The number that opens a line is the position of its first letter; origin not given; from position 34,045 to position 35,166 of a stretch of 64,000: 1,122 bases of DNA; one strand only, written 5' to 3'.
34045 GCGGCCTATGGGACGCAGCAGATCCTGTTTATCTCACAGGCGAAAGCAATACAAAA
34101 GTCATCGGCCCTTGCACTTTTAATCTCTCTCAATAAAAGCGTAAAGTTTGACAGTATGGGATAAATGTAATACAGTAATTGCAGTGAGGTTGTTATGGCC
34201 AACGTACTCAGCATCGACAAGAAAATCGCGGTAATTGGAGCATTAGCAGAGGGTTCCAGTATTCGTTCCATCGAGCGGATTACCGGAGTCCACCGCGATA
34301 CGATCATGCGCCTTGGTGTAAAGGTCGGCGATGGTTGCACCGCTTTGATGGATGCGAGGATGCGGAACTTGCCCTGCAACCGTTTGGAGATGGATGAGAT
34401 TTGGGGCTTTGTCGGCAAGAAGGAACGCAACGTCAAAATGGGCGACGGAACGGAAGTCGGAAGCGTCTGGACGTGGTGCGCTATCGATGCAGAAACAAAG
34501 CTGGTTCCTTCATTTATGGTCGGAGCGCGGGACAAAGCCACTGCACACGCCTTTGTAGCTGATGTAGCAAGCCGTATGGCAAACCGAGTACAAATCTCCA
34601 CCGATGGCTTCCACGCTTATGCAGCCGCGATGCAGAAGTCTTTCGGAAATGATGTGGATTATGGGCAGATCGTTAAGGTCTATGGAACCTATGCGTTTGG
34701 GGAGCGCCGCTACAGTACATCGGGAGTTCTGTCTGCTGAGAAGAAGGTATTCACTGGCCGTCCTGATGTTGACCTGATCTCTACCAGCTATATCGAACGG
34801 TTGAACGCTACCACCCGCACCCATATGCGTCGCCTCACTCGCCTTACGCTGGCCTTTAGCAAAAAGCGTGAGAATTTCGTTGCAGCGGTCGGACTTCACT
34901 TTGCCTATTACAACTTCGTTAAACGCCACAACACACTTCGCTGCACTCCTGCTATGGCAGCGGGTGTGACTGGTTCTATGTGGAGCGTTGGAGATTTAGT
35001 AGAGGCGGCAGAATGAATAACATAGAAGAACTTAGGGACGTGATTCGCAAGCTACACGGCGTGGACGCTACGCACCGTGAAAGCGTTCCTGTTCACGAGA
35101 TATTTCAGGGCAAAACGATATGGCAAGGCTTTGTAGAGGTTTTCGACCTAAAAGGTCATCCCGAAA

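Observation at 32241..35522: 3.27-kb IS1-family element with perfect 17-bp terminal IRs, an 8-9 bp target duplication and four passenger ORFs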

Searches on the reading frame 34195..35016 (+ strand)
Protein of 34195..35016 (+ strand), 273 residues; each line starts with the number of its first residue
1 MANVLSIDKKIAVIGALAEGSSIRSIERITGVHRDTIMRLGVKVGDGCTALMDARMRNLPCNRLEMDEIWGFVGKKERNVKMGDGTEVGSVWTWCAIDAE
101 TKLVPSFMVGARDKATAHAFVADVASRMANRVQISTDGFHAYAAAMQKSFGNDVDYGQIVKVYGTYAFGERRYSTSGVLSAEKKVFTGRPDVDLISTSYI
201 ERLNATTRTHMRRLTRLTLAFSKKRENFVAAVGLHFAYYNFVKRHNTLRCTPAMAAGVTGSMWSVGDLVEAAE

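Call 6: search_protein_families(library=pfam, proteins=[window:34195-35016:+], max_evalue=0.01)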
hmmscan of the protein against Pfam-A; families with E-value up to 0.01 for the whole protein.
window:34195-35016:+ (273 aa): 2 families
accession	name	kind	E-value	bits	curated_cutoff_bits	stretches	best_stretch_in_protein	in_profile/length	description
PF03400.19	DDE_Tnp_IS1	-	2e-10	41.6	24.1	2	65-148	6-76/131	IS1 transposase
PF13610.12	DDE_Tnp_IS240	-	1.5e-05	25.6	27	1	92-151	19-79/139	DDE domain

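Call 9: search_protein_families(library=ncbifam, proteins=[window:34195-35016:+], max_evalue=0.01)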
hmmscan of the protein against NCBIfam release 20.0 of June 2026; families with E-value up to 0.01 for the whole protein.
window:34195-35016:+ (273 aa): 4 families
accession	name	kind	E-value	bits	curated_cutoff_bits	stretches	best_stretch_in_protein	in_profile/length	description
NF033558.1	transpos_IS1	equivalog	6.6e-20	71.9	100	1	6-148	41-169/199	IS1 family transposase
NF033587.1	transpos_IS6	equivalog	9.5e-09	35.3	125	1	90-152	83-146/202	IS6 family transposase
NF033547.1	transpos_IS1595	equivalog_domain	0.00012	22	75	1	7-148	6-152/215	IS1595 family transposase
NF033577.2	transpos_IS481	equivalog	0.0024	17.5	224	0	83-145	140-203/284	IS481 family transposase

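Call 10: find_encoding_contigs(protein=window:34195-35016:+, flank=6000, max_places=10)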
Protein window:34195-35016:+ (273 aa): 1 contig read that carries it; 1 place shown.
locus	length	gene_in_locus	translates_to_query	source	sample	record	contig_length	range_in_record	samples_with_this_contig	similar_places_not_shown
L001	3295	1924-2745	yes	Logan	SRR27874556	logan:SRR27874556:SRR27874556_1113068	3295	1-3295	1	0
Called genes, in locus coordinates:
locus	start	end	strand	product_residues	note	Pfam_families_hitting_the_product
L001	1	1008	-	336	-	?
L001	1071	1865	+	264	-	-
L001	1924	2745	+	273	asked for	PF03400:DDE_Tnp_IS1 (faint), PF13610:DDE_Tnp_IS240 (weak)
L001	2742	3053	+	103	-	-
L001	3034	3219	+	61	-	-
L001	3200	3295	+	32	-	?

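Call 12: find_homologous_proteins(query=window:34195-35016:+, max_evalue=0.00001)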
Query window:34195-35016:+ (273 aa): 7853 proteins with E <= 0.00001 among 8000 candidates; the best 120 are listed.
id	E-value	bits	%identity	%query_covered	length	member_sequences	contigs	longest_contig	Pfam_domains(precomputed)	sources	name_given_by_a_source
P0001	1.9e-169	580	95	100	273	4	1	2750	PF03400.19,PF13610.13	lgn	-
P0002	4.9e-159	546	89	100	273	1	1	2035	PF03400.19,PF13610.13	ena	-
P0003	1.3e-158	544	88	100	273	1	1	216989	PF03400.19,PF13610.13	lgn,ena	-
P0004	6.9e-158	542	88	100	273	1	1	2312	PF03400.19,PF13610.13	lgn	-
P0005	7.0e-158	542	89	99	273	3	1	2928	PF03400.19,PF13610.13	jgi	jgi:IS1 family transposase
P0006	1.7e-156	537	87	99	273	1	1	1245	PF03400.19,PF13610.13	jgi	-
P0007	1.2e-155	534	88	100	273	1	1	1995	PF03400.19,PF13610.13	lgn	-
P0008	2.1e-155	534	86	100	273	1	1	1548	PF03400.19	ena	-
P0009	1.3e-154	531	88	99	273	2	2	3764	PF03400.19,PF13610.13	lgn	-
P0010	5.9e-154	529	87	99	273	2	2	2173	PF03400.19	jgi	-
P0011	3.1e-151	520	86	99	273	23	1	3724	PF03400.19,PF13610.13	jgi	jgi:IS1 family transposase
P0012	3.4e-151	520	85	100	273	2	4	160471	PF03400.19,PF13610.13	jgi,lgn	jgi:IS1 family transposase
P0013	5.8e-151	519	85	99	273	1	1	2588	PF03400.19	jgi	jgi:IS1 family transposase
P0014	1.4e-150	518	84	100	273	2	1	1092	PF03400.19,PF13610.13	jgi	jgi:IS1 family transposase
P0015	1.5e-150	518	86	99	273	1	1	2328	PF03400.19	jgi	jgi:IS1 family transposase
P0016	1.8e-150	517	83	99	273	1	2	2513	PF03400.19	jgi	jgi:IS1 family transposase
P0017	2.1e-150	517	86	99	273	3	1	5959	PF03400.19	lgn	-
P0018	3.0e-150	517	85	99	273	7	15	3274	PF03400.19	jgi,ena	jgi:IS1 family transposase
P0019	4.1e-150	516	85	100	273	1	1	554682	PF03400.19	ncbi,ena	-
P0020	5.0e-150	516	84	100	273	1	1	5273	PF03400.19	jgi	jgi:IS1 family transposase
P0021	6.9e-150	516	86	100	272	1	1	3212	PF03400.19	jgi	jgi:IS1 family transposase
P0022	2.5e-149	514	85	100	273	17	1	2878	PF03400.19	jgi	jgi:IS1 family transposase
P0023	4.7e-149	513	85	99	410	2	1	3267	PF03400.19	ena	-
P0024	6.1e-149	512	85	99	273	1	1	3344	PF03400.19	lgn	-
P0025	2.2e-148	511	83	99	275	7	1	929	PF03400.19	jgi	jgi:IS1 family transposase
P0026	7.2e-148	509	82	100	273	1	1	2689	PF03400.19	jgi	jgi:IS1 family transposase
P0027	1.6e-147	508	83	99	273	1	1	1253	PF03400.19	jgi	jgi:IS1 family transposase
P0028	1.8e-147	508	83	100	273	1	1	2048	PF03400.19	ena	-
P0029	2.6e-147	507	83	99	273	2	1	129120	PF03400.19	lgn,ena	-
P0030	2.6e-147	507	83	99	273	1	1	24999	PF03400.19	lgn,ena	-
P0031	1.4e-146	505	82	100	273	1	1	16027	PF03400.19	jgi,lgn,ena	-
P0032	1.5e-146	505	82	100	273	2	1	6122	PF03400.19,PF13610.13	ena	-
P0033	1.9e-146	504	82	100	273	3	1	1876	PF03400.19,PF13610.13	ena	-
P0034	2.0e-146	504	82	100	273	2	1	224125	PF03400.19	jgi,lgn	-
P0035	2.1e-146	504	80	100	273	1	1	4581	PF03400.19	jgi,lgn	jgi:IS1 family transposase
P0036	2.6e-146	504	83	100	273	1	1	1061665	PF03400.19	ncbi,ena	-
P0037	3.7e-146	503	83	99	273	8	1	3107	PF03400.19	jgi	jgi:IS1 family transposase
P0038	2.1e-145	501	81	100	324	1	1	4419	PF03400.19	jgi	jgi:IS1 family transposase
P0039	2.6e-145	501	83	100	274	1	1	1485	PF03400.19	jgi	jgi:IS1 family transposase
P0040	2.9e-145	500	80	99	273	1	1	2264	PF03400.19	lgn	-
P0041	5.7e-145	499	83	97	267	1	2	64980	PF03400.19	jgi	jgi:IS1 family transposase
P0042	7.7e-145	499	80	99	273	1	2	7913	PF03400.19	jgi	jgi:IS1 family transposase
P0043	1.5e-144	498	82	100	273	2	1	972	PF03400.19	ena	-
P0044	1.6e-144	498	81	100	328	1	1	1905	PF03400.19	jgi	jgi:IS1 family transposase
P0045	1.7e-144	498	82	100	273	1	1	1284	PF03400.19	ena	-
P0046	1.7e-144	498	83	99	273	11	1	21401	PF03400.19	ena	-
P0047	2.4e-144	497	83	99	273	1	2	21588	PF03400.19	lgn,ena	-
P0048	3.1e-144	497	82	99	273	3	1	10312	PF03400.19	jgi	jgi:IS1 family transposase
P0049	5.8e-144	496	82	99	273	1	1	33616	PF03400.19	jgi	-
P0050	7.6e-144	496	82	100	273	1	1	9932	PF03400.19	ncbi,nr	ncbi:MAG TPA: hypothetical protein VL346_09480 [Acidobacteriaceae bacterium]|nr:hypothetical protein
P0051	7.7e-144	496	82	99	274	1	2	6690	PF03400.19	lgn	-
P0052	1.2e-143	495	81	100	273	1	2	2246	PF03400.19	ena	-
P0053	3.7e-143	494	80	100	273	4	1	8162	PF03400.19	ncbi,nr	ncbi:MAG TPA: hypothetical protein VMQ60_09285 [Acidobacteriaceae bacterium]|nr:hypothetical protein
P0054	5.5e-143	493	80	99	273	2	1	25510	PF03400.19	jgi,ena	-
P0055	5.6e-143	493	81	99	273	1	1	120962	PF03400.19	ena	-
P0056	6.0e-143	493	80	99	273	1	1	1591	PF03400.19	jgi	jgi:IS1 family transposase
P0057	6.1e-143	493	81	100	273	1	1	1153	PF03400.19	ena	-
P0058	7.1e-143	493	79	100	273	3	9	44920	PF03400.19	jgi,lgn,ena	-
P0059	8.5e-143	492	82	100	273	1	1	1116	PF03400.19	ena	-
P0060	9.4e-143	492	82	99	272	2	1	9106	PF03400.19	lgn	-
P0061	1.3e-142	492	79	100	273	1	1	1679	PF03400.19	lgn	-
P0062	1.4e-142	492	79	99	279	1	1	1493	PF03400.19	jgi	jgi:IS1 family transposase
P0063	1.4e-142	492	80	99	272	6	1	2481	PF03400.19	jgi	-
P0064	1.6e-142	491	80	99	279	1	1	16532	PF03400.19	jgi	jgi:IS1 family transposase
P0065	1.9e-142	491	79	99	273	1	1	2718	PF03400.19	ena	-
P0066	2.1e-142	491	78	100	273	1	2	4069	PF03400.19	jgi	jgi:IS1 family transposase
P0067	2.9e-142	491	79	100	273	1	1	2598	PF03400.19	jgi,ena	-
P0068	3.6e-142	490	81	100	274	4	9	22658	PF03400.19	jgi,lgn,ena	-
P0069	3.7e-142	490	80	99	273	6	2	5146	PF03400.19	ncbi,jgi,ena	-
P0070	4.2e-142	490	80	100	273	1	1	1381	PF03400.19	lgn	-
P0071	4.9e-142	490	82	100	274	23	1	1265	PF03400.19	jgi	jgi:IS1 family transposase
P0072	6.2e-142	490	81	99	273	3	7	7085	PF03400.19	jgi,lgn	jgi:IS1 family transposase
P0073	8.1e-142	489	81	100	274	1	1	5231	PF03400.19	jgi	jgi:IS1 family transposase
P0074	8.3e-142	489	81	99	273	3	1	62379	PF03400.19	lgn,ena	-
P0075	9.1e-142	489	82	99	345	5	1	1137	PF03400.19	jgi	jgi:IS1 family transposase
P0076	1.7e-141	488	81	100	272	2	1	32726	PF03400.19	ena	-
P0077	2.0e-141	488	79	99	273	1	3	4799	PF03400.19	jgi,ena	jgi:IS1 family transposase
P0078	2.5e-141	488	80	100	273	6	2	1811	PF03400.19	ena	-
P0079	2.9e-141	487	78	100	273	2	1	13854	PF03400.19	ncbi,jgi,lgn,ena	jgi:IS1 family transposase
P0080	4.5e-141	487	80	99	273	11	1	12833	PF03400.19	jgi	jgi:IS1 family transposase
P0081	5.1e-141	487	80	99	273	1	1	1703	PF03400.19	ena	-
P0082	5.3e-141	486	78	100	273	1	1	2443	PF03400.19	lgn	-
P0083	8.2e-141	486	81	99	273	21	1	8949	PF03400.19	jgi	jgi:IS1 family transposase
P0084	9.7e-141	486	81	100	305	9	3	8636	PF03400.19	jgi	jgi:IS1 family transposase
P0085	1.1e-140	485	80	99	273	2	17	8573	PF03400.19,PF13610.13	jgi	jgi:IS1 family transposase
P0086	1.5e-140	485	80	100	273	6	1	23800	PF03400.19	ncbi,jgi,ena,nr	ncbi:MAG TPA: IS1 family transposase [Acidobacteriaceae bacterium]|nr:IS1 family transposase [Acidob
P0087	1.5e-140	485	79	100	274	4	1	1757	PF03400.19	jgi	jgi:IS1 family transposase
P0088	2.3e-140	484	80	100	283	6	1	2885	PF03400.19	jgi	-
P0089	2.6e-140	484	80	99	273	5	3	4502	PF03400.19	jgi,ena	jgi:IS1 family transposase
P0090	2.8e-140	484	77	99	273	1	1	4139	PF03400.19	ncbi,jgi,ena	jgi:IS1 family transposase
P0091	2.9e-140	484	80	99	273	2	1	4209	PF03400.19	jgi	jgi:IS1 family transposase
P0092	2.9e-140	484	79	99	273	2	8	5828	PF03400.19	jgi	jgi:IS1 family transposase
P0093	3.8e-140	484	80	99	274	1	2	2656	PF03400.19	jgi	jgi:IS1 family transposase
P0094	5.7e-140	483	79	99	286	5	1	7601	PF03400.19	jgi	jgi:IS1 family transposase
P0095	6.6e-140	483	81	99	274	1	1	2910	PF03400.19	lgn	-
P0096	7.1e-140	483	80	99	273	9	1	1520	PF03400.19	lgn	-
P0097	8.0e-140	483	80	100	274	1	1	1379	PF03400.19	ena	-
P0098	9.5e-140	482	79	100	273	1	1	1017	PF03400.19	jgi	jgi:IS1 family transposase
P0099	1.1e-139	482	79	99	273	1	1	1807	PF03400.19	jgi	-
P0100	1.5e-139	482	79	100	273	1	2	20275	PF03400.19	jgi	jgi:IS1 family transposase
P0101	1.9e-139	481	81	99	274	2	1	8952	PF03400.19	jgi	jgi:IS1 family transposase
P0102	2.2e-139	481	79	100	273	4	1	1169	PF03400.19,PF13610.13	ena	-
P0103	2.4e-139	481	78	100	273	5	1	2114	PF03400.19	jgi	jgi:IS1 family transposase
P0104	2.4e-139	481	78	100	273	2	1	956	PF03400.19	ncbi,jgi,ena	jgi:IS1 family transposase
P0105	2.9e-139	481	79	99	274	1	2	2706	PF03400.19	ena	-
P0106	3.1e-139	481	81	99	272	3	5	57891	PF03400.19,PF13610.13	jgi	jgi:IS1 family transposase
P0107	3.2e-139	481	78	99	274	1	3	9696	PF03400.19,PF13610.13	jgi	jgi:IS1 family transposase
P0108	3.9e-139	480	79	99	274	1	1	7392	PF03400.19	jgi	jgi:IS1 family transposase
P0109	5.8e-139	480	80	100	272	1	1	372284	PF03400.19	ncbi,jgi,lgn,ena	jgi:IS1 family transposase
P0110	6.5e-139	480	79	99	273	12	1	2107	PF03400.19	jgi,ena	-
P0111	6.7e-139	480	78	99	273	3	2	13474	PF03400.19,PF13610.13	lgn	-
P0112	7.1e-139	479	80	99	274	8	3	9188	PF03400.19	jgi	jgi:IS1 family transposase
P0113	8.2e-139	479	81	100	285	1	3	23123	PF03400.19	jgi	jgi:IS1 family transposase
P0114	8.2e-139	479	80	99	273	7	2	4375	PF03400.19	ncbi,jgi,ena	-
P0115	9.0e-139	479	77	100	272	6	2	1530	PF03400.19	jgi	jgi:IS1 family transposase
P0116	9.2e-139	479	80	100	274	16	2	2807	PF03400.19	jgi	jgi:IS1 family transposase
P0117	9.6e-139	479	77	99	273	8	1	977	PF03400.19,PF13610.13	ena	-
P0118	1.1e-138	479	78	99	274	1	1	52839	PF03400.19,PF13610.13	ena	-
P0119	1.2e-138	479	86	90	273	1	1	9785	PF03400.19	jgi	jgi:IS1 family transposase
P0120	1.4e-138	479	76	100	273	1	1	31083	PF03400.19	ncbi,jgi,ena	jgi:IS1 family transposase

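Call 13: find_related_loci(query=window:34195-35016:+, collection=genome_contigs, flank=6000)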
Query window:34195-35016:+ (273 aa) in genome_contigs; peptide patterns used: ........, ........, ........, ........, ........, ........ (x = any residue, [..] = any of these).
595 stretches matched a pattern; 402 encode a relative of the query (tblastn E <= 1e-3); the best 80 are kept; 80 distinct loci.
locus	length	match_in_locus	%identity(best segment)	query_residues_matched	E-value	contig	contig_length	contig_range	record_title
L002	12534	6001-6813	87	1-271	2e-161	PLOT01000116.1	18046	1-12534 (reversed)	MAG: Granulicella sp. isolate bog_405 73.20120700_S3X.41_contig_615, whole genome shotgun sequence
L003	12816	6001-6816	85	1-272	1e-158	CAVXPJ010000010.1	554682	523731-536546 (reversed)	MAG: uncultured Acidobacteriaceae bacterium isolate MFD04540.bin.2.95 genome assembly, contig: contig_5224, whole genome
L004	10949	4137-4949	83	1-271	1e-156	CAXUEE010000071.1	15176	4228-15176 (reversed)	MAG TPA_asm: uncultured Acidobacteriaceae bacterium isolate public_SRR14722188_metawrap_bin.5 genome assembly, contig: p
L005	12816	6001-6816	83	1-272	2e-154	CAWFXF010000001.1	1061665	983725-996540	MAG: uncultured Acidobacteriaceae bacterium isolate MFD06714.bin.1.155 genome assembly, contig: contig_11681, whole geno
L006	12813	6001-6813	80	1-271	7e-149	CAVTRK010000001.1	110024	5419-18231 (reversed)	MAG: uncultured Acidobacteriota bacterium isolate MFD09495.bin.2.59 genome assembly, contig: contig_12546, whole genome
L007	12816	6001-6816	80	1-271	3e-147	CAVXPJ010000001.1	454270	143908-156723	MAG: uncultured Acidobacteriaceae bacterium isolate MFD04540.bin.2.95 genome assembly, contig: contig_15906, whole genom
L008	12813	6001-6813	79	1-271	1e-146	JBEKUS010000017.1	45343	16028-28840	MAG: Terracidiphilus sp. isolate SPRUCE 587 SPRUCE_587_17, whole genome shotgun sequence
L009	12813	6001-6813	80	1-270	9e-146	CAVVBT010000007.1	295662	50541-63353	MAG: uncultured Acidobacteriaceae bacterium isolate MFD04434.bin.1.37 genome assembly, contig: contig_7127, whole genome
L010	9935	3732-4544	80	1-270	1e-145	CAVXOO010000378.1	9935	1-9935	MAG: uncultured Acidobacteriaceae bacterium isolate MFD04752.bin.2.65 genome assembly, contig: contig_75914, whole genom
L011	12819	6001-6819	79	1-272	1e-144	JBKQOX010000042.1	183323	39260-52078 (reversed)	MAG: Terracidiphilus sp. isolate LAWAr2D2E2F__bin_7 LAWAr2D2E2F_000000163870, whole genome shotgun sequence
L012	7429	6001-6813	78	1-272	4e-144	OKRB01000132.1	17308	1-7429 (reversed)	Acidobacteriaceae bacterium SbA5 strain Peat soil MAG SbA5 genome assembly, contig: SBA5_Contig_71, whole genome shotgun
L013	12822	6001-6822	78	1-273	3e-144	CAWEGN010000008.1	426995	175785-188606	MAG: uncultured Acidobacteriaceae bacterium isolate MFD03044.bin.1.148 genome assembly, contig: contig_21743, whole geno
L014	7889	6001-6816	80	1-272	1e-143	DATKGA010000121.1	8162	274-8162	MAG TPA_asm: Acidobacteriaceae bacterium isolate SMAG_U14539 k141_219898, whole genome shotgun sequence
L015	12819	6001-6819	78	1-272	7e-144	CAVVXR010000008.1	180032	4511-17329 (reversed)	MAG: uncultured Acidobacteriaceae bacterium isolate MFD04540.bin.2.51 genome assembly, contig: contig_25368, whole genom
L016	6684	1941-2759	77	1-272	9e-144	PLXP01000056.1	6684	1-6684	MAG: Acidobacteriaceae bacterium isolate palsa_355 73.20120700_P3D.39_contig_155745, whole genome shotgun sequence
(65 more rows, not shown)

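Call 33: list_cluster_members(proteins=[P0121, window:34195-35016:+, window:33327-34136:+])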
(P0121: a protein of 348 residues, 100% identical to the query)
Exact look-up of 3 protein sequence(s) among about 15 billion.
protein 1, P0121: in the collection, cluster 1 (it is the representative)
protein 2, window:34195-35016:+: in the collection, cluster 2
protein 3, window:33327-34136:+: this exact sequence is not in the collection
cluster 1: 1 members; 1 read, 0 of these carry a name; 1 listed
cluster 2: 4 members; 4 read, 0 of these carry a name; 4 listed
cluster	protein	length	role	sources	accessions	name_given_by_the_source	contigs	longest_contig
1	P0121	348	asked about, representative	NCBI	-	-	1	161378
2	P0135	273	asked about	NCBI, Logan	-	-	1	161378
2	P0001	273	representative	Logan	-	-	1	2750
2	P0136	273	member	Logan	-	-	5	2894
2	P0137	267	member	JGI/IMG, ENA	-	-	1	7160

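Call 70: find_encoding_contigs(protein=P0001, flank=5000, max_places=5)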
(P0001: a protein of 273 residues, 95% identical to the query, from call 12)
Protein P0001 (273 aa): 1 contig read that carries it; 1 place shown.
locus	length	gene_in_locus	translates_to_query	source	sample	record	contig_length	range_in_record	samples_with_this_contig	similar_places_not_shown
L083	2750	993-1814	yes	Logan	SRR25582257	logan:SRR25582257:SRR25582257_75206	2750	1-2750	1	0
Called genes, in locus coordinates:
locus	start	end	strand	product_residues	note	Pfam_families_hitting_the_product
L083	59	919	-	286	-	-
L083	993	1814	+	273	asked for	PF03400:DDE_Tnp_IS1 (faint), PF13610:DDE_Tnp_IS240 (weak)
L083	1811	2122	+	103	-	-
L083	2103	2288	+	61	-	-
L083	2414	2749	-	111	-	?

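Call 71: find_encoding_contigs(protein=P0003, flank=5000, max_places=3)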
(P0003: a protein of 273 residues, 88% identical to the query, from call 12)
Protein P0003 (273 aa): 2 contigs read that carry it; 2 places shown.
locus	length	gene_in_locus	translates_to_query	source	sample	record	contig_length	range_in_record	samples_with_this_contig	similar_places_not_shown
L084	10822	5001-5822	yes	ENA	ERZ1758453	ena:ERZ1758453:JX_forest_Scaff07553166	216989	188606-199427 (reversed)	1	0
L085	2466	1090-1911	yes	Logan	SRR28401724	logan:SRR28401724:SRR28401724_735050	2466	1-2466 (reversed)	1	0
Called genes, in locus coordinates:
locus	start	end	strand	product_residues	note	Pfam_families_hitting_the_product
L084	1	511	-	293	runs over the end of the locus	PF01261:AP_endonuc_2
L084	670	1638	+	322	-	PF01261:AP_endonuc_2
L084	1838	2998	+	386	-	PF00480:ROK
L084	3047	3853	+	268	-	PF00230:MIP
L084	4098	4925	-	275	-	-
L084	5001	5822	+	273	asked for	PF03400:DDE_Tnp_IS1 (faint), PF13610:DDE_Tnp_IS240 (faint)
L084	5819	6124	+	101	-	-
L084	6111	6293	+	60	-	-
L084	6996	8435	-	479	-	PF00370:FGGY_N, PF02782:FGGY_C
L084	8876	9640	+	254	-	PF00106:adh_short, PF08659:KR, PF01370:Epimerase (faint), PF13561:adh_short_C2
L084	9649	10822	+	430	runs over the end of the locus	PF00480:ROK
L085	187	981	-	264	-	-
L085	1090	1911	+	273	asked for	PF03400:DDE_Tnp_IS1 (faint), PF13610:DDE_Tnp_IS240 (faint)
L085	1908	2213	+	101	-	-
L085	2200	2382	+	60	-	-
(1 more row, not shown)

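Call 73: search_dna_similar(query=window:34195-35013:+, collection=plasmids, mode=protein, max_rows=25, max_evalue=0.00001)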
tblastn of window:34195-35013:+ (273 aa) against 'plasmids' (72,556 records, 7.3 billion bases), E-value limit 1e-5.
Records with a match: 25; places in all: 28; records where one place covers at least 80% of the query: 14.
Best place of each record, by identity: 60-80% 1; <60% 24.
By first word of the organism name: Acaryochloris 9; Deinococcus 5; Mesorhizobium 4; Hoeflea 1; Methylocapsa 1; Acidiphilium 1; Sphingomonas 1; Bosea 1; Spirosoma 1; Methylobacterium 1.
By predicted mobility (MOB-suite, as given by PLSDB): non-mobilizable 20; conjugative 4; mobilizable 1.
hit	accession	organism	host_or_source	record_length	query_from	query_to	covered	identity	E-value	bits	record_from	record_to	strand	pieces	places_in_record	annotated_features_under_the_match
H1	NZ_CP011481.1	Hoeflea sp. IMCC20628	-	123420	1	271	99%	47.3%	7e-66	229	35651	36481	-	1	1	IS1 family transposase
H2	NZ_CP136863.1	Methylocapsa polymorpha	Shagnum peat sample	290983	3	273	99%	45.5%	2e-64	225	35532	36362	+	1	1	helix-turn-helix domain-containing protein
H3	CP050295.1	Mesorhizobium loti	Oxytropis kamtschatica,cell ...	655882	1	273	100%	44.9%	2e-63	222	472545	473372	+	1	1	IS1 family transposase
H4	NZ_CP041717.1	Acidiphilium multivorum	Cell culture,activated sludge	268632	3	270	98%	44.8%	1e-65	228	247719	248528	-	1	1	IS1 family transposase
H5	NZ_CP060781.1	Sphingomonas daechungensis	single bacterial strain,sediment of a ...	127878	1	273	100%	31.0%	1e-25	113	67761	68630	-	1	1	IS1 family transposase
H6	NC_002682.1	Mesorhizobium japonicum MAFF 303099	-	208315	48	259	72%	38.8%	4e-24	137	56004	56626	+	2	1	none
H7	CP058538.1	Deinococcus sp. D7000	seawater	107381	6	273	98%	25.3%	3e-10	68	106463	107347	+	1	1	hypothetical protein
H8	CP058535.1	Deinococcus sp. D7000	seawater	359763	6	273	98%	25.3%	3e-10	68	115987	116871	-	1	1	hypothetical protein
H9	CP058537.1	Deinococcus sp. D7000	seawater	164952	6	273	98%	25.1%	3e-10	68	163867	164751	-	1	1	hypothetical protein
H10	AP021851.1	Deinococcus grandis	-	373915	12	273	96%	25.0%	2e-10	69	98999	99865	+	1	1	hypothetical protein (x2)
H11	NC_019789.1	Deinococcus peraridilitoris DSM 19664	-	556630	11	269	95%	25.1%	2e-13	77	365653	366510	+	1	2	IS1 transposase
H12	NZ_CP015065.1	Mesorhizobium ciceri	Astragalus pelecinus,Pure Sample,Plant ...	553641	142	273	48%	48.1%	9e-15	105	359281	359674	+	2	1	none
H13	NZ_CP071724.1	Acaryochloris sp. 'Moss Beach'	culture,intertidal zone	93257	9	272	97%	23.2%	4e-10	67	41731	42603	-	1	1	hypothetical protein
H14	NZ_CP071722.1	Acaryochloris sp. 'Moss Beach'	culture,intertidal zone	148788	9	272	97%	23.1%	1e-9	66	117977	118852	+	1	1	hypothetical protein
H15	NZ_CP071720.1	Acaryochloris sp. 'Moss Beach'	culture,intertidal zone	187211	9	272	97%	23.1%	1e-9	66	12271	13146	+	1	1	hypothetical protein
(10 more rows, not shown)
